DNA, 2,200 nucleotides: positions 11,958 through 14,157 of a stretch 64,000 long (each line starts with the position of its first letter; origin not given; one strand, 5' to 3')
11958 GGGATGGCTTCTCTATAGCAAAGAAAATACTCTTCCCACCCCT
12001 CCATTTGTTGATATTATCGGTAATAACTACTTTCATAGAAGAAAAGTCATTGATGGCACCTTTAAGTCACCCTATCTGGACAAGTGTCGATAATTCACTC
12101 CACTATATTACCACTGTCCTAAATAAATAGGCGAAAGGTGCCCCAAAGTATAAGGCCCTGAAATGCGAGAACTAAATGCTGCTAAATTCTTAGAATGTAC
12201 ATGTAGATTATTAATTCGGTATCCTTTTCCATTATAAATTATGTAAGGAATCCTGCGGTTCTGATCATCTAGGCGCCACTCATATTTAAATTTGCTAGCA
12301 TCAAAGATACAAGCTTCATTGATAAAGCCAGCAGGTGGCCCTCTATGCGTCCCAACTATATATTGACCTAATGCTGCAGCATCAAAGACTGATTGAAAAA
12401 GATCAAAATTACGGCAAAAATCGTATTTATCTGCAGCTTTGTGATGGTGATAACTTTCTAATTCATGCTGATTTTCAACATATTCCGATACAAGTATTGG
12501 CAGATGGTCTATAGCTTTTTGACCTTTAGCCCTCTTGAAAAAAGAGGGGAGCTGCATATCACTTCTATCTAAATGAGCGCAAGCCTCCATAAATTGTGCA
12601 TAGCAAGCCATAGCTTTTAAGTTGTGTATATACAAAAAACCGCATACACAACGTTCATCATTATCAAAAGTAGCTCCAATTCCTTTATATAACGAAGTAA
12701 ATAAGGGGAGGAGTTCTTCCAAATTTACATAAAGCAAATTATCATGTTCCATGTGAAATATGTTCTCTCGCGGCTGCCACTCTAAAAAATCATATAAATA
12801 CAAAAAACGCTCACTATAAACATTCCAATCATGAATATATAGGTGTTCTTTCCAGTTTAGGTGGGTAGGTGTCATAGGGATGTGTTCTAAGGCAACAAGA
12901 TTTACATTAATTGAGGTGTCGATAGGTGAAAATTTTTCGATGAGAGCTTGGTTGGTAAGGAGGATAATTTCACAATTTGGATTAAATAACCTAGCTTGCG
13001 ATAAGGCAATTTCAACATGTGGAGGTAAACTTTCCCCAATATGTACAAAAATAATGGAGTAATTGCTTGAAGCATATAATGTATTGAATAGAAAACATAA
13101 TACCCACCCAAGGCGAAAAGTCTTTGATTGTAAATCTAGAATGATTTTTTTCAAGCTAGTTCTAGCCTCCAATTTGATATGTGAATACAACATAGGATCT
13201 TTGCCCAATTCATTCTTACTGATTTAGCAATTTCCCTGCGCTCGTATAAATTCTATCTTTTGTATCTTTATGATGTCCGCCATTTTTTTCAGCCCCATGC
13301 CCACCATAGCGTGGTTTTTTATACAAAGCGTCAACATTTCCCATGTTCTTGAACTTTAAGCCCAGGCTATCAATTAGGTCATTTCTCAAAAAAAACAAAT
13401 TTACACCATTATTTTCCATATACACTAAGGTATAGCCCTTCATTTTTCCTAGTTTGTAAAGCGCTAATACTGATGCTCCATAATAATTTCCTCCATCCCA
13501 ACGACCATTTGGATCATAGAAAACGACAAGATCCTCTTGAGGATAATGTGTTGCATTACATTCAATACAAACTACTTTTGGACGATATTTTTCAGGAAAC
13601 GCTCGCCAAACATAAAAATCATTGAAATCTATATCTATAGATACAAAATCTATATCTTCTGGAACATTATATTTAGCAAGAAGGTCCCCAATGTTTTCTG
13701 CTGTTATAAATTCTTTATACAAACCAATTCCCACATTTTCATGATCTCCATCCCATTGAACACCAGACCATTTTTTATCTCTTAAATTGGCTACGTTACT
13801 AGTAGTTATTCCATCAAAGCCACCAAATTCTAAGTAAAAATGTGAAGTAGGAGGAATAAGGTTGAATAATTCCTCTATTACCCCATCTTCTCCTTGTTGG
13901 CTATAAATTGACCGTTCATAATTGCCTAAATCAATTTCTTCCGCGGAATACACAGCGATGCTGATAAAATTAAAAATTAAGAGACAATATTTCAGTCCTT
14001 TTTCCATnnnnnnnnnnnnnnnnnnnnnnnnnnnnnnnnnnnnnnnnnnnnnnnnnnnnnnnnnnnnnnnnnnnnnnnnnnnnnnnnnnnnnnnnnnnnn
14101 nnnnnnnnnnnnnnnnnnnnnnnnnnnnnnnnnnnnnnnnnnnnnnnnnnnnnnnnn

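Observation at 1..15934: AT-rich ~16-kb island packed with glycan-modifying genes in a chlamydia-like genome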

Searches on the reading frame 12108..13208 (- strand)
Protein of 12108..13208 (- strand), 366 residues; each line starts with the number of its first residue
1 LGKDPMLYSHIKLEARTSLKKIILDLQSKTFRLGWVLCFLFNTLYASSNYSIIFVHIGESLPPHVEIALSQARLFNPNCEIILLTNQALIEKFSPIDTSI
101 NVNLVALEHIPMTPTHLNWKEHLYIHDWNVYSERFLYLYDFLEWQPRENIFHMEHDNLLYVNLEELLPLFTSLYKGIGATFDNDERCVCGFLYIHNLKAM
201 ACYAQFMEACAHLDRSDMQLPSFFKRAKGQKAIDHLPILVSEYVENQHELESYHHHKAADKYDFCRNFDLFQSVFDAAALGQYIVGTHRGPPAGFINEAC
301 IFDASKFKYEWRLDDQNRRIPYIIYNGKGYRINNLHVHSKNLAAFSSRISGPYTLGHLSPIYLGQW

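Call 4: search_protein_families(library=pfam, proteins=[window:12108-13208:-], max_evalue=0.01)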
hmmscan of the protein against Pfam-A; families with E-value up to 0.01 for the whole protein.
window:12108-13208:- (366 aa): 0 families

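Call 21: search_protein_families(library=pfam, proteins=[window:12108-13208:-], max_evalue=5)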
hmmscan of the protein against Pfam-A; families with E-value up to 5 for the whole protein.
window:12108-13208:- (366 aa): 1 family
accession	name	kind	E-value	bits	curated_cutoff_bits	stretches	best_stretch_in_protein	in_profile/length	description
PF03216.18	Rhabdo_ncap_2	-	0.14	12.1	25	1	184-269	189-271/293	Rhabdovirus nucleoprotein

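Call 38: find_homologous_proteins(query=window:12108-13208:-, max_evalue=0.001)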
Query window:12108-13208:- (366 aa): 257 proteins with E <= 0.001 among 1596 candidates; the best 120 are listed.
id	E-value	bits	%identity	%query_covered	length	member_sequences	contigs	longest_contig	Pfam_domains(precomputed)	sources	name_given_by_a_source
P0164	7.4e-134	465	59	92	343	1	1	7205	-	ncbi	-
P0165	4.3e-126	439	60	89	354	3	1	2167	-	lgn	-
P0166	8.1e-126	438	57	89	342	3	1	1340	-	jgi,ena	jgi:hypothetical protein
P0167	4.5e-109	383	54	90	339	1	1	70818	-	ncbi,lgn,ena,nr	ncbi:MAG: hypothetical protein S4CHLAM20_00590 [Chlamydiia bacterium]|nr:hypothetical protein [Chlam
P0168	8.7e-96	339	50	86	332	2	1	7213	-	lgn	-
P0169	2.1e-89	318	48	87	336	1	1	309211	-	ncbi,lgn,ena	-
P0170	4.2e-89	317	49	87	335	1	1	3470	-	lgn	-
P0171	6.1e-87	310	48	86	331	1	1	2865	-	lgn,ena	-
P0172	1.2e-85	306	45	84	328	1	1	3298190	-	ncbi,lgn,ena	-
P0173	1.2e-85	306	45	90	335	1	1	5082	-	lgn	-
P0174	2.6e-84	302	45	83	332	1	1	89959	-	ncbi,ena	-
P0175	9.8e-83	296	45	85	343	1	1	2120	-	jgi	jgi:hypothetical protein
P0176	2.3e-82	295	46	86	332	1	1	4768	-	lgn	-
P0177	1.5e-80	289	42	87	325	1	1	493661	-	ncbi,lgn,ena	-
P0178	3.0e-80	288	45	86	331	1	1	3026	-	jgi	jgi:hypothetical protein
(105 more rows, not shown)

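Call 49: predict_structure(alignment_id=A2)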
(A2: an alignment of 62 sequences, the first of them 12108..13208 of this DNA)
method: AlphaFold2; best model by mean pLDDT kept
length: 366 residues; sequences in the alignment: 62
mean_pLDDT: 92.3   pTM: 0.86
mean pLDDT of the five models: 92.3, 91.5, 91.1, 91.0, 90.4
residues with pLDDT >= 90: 289; 70-90: 47; 50-70: 26; < 50: 4
segments of 3 or more residues with pLDDT < 50: none
pLDDT, mean of each block of 10 residues (from residue 1): 62 86 89 91 78 97 96 97 98 95 98 98 82 97 98 97 98 98 97 98 98 94 98 98 98 97 98 98 85 89 97 97 98 94 92 68 50
secondary structure, 60 per line:
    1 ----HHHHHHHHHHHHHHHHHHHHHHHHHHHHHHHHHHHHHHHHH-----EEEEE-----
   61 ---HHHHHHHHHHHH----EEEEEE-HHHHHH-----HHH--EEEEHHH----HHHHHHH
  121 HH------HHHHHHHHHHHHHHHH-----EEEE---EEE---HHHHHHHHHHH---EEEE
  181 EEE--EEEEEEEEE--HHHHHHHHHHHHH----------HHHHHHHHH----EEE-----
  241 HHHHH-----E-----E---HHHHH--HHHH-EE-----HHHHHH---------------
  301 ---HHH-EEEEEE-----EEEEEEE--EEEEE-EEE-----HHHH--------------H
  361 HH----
elements in order: H5-45 E51-55 H64-75 E80-85 H87-92 E103-106 H114-122 H129-144 E150-153 E157-159 H163-173 E177-183 E186-194 H197-209 H220-228 E233-235 H241-245 H261-265 H268-271 H280-285 E308-313 E319-325 E328-332 E334-336 H342-345

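Call 53: fold_search(model_id=the predicted structure, library=pdb)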
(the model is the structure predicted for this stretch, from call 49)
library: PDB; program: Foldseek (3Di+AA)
matches with E <= 10: 1426; with E <= 0.001: 183
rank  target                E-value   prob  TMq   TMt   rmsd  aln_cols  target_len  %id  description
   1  3q4s                  8.2e-07  1.00  0.35  0.49   4.8       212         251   13  Crystal Structure of Human Glycogenin-1 (GYG1), apo form (released 2011-02-09)
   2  6eqj                  8.7e-07  1.00  0.35  0.49   4.8       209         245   13  Crystal Structure of Human Glycogenin-1 (GYG1) Tyr195pIPhe mutant, apo form (released 2017-12-20)
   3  3qvb                  9.2e-07  1.00  0.35  0.49   4.9       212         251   13  Crystal Structure of Human Glycogenin-1 (GYG1) complexed with manganese and UDP (released 2011-03-23)
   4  3rmv                  1.0e-06  1.00  0.35  0.48   5.1       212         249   13  Crystal Structure of Human Glycogenin-1 (GYG1) T83M mutant complexed with manganese and UDP (released 2011-05-18)
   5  3rmw                  1.3e-06  1.00  0.35  0.49   4.9       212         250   13  Crystal Structure of Human Glycogenin-1 (GYG1) T83M mutant complexed with manganese and UDP-glucose (released 2011-05-11)
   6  6eql_A                1.3e-06  1.00  0.36  0.48   5.6       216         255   12  Crystal Structure of Human Glycogenin-1 (GYG1) Tyr195pIPhe mutant complexed with manganese and UDP (released 2017-12-20)
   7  3v90                  1.3e-06  1.00  0.34  0.46   4.8       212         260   13  Structure of T82M glycogenin mutant truncated at residue 270 (released 2012-01-25)
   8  3v91                  1.6e-06  1.00  0.34  0.46   4.9       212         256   13  Structure of T82M glycogenin mutant truncated at residue 270 complexed with UDP-glucose (released 2012-01-25)
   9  6eql_B                1.9e-06  1.00  0.34  0.51   5.1       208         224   12  Crystal Structure of Human Glycogenin-1 (GYG1) Tyr195pIPhe mutant complexed with manganese and UDP (released 2017-12-20)
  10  1zdg                  2.4e-06  1.00  0.34  0.46   6.2       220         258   12  Ser159 mutant of glycogenin complexed with UDP-glucose and manganese (released 2005-04-26)
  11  3u2t                  2.4e-06  1.00  0.35  0.47   5.6       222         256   14  Crystal Structure of Human Glycogenin-1 (GYG1) complexed with manganese (released 2011-11-02)
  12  1zct_A                2.6e-06  1.00  0.37  0.49   5.6       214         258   12  structure of glycogenin truncated at residue 270 in a complex with UDP (released 2005-04-26)
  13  3usr                  2.6e-06  1.00  0.36  0.48   5.4       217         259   14  Structure of Y194F glycogenin mutant truncated at residue 270 (released 2011-12-14)
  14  4wlm_B                2.8e-06  1.00  0.39  0.47   6.7       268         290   11  Crystal structure of mouse Xyloside xylosyltransferase 1 complexed with manganese (released 2015-09-30)
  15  8cvz_I                2.9e-06  1.00  0.35  0.46   4.7       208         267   12  Human glycogenin-1 and glycogen synthase-1 complex in the apo ordered state (released 2022-07-13)
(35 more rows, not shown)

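Call 62: find_related_loci(query=A2, collection=viral_contigs, flank=5000)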
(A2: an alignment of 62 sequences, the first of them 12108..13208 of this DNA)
Query A2 (366 aa) in viral_contigs; peptide patterns used: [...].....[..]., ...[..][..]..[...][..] (x = any residue, [..] = any of these).
226 stretches matched a pattern; 106 encode a relative of the query (tblastn E <= 1e-3); the best 80 are kept; 79 distinct loci.
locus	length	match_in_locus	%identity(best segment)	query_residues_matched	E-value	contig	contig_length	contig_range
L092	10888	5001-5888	35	51-347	6e-52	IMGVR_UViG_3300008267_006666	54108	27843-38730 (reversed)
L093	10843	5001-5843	33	52-362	4e-35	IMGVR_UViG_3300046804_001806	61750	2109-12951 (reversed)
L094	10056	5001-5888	29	48-345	8e-35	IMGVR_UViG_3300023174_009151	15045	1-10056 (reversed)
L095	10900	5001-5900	30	46-345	5e-32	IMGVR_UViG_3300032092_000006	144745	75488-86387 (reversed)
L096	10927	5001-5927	26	36-346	3e-32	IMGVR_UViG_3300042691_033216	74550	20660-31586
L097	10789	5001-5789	31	78-345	7e-30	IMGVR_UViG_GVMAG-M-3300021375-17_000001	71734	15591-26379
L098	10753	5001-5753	31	78-345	1e-29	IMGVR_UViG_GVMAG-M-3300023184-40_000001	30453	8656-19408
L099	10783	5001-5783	27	78-359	4e-28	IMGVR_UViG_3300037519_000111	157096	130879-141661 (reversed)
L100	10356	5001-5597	33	128-345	1e-27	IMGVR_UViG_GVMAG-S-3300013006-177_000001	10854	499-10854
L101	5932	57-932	25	51-347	1e-27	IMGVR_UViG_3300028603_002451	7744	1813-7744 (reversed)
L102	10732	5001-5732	30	78-345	2e-27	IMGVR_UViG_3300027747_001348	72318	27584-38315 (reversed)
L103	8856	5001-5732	30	78-345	2e-27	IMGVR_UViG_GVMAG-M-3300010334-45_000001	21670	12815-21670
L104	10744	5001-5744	28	78-345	3e-27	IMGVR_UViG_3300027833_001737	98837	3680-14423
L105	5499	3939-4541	32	128-345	1e-26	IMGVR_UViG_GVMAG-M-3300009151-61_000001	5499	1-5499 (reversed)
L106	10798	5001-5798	27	59-345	7e-27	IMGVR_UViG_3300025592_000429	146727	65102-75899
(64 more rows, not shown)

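Call 99: fold_search(model_id=the predicted structure, library=viral)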
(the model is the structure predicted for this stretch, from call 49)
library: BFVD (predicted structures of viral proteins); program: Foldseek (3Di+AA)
matches with E <= 10: 1209; with E <= 0.001: 145
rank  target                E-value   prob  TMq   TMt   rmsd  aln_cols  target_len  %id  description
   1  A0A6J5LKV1            3.7e-07  1.00  0.43  0.55   6.0       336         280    7  Uncharacterized protein [uncultured Caudovirales phage]
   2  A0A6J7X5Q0            3.9e-07  1.00  0.38  0.21   5.1       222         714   11  Methyltransferase domain containing protein [uncultured Caudovirales phage]
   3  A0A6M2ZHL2            4.7e-07  1.00  0.37  0.49   6.0       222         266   13  Glycosyltransferase [Synechococcus phage S-SCSM1]
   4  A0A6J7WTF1            2.0e-06  1.00  0.34  0.49   4.5       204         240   11  Glycosyltransferase [uncultured Caudovirales phage]
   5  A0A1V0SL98            2.1e-06  1.00  0.36  0.31   4.5       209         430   14  Glycosyltransferase [Klosneuvirus KNV1]
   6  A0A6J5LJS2            2.1e-06  1.00  0.34  0.46   9.8       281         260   12  Uncharacterized protein [uncultured Caudovirales phage]
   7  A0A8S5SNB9            2.3e-06  1.00  0.36  0.41   5.9       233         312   13  Glycosyltransferase [Podoviridae sp. ctIKM86]
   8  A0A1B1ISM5            2.6e-06  1.00  0.36  0.41  19.0       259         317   12  (no name in the UniProt tables at hand)
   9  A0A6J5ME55            3.1e-06  1.00  0.32  0.20   5.4       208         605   12  Glycosyltransferase, DXD sugar-binding motif [uncultured Caudovirales phage]
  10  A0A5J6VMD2            3.5e-06  1.00  0.35  0.48   9.8       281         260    8  Uncharacterized protein [Megaviridae environmental sample]
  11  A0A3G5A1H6            4.2e-06  1.00  0.35  0.42   6.0       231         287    9  UDP-glucuronate:xylan alpha-glucuronosyltransferase 2-like [Faunusvirus sp.]
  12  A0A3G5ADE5            4.2e-06  1.00  0.36  0.35   6.8       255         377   10  Putative galacturonosyltransferase 6-like protein [Hyperionvirus sp.]
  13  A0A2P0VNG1            6.0e-06  1.00  0.35  0.46   5.4       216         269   11  Uncharacterized protein [Tetraselmis virus 1]
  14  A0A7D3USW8            6.0e-06  1.00  0.33  0.37  16.3       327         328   12  Uncharacterized protein [Fadolivirus FV1/VV64]
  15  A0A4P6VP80            8.1e-06  1.00  0.35  0.19   5.0       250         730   14  Polysaccharide pyruvyl transferase [Mimivirus LCMiAC02]
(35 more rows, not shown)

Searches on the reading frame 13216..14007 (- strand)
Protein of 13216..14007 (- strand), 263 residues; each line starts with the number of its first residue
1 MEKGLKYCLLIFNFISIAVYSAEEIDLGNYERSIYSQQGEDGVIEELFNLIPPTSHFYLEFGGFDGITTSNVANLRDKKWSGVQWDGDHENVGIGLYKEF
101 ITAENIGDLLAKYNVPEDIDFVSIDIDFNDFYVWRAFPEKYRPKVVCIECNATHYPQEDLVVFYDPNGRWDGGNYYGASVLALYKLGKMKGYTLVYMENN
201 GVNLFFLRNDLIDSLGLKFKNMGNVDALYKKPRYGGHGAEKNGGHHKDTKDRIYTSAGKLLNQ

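Call 4: search_protein_families(library=pfam, proteins=[window:13216-14007:-], max_evalue=0.01)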
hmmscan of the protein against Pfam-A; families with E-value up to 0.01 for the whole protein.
window:13216-14007:- (263 aa): 0 families

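Call 21: search_protein_families(library=pfam, proteins=[window:13216-14007:-], max_evalue=5)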
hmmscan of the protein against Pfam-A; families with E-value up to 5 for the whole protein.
window:13216-14007:- (263 aa): 0 families

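Call 89: search_protein_families(library=ncbifam, proteins=[window:13216-14007:-], max_evalue=0.01)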
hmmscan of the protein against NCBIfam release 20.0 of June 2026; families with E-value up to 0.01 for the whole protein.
window:13216-14007:- (263 aa): 0 families
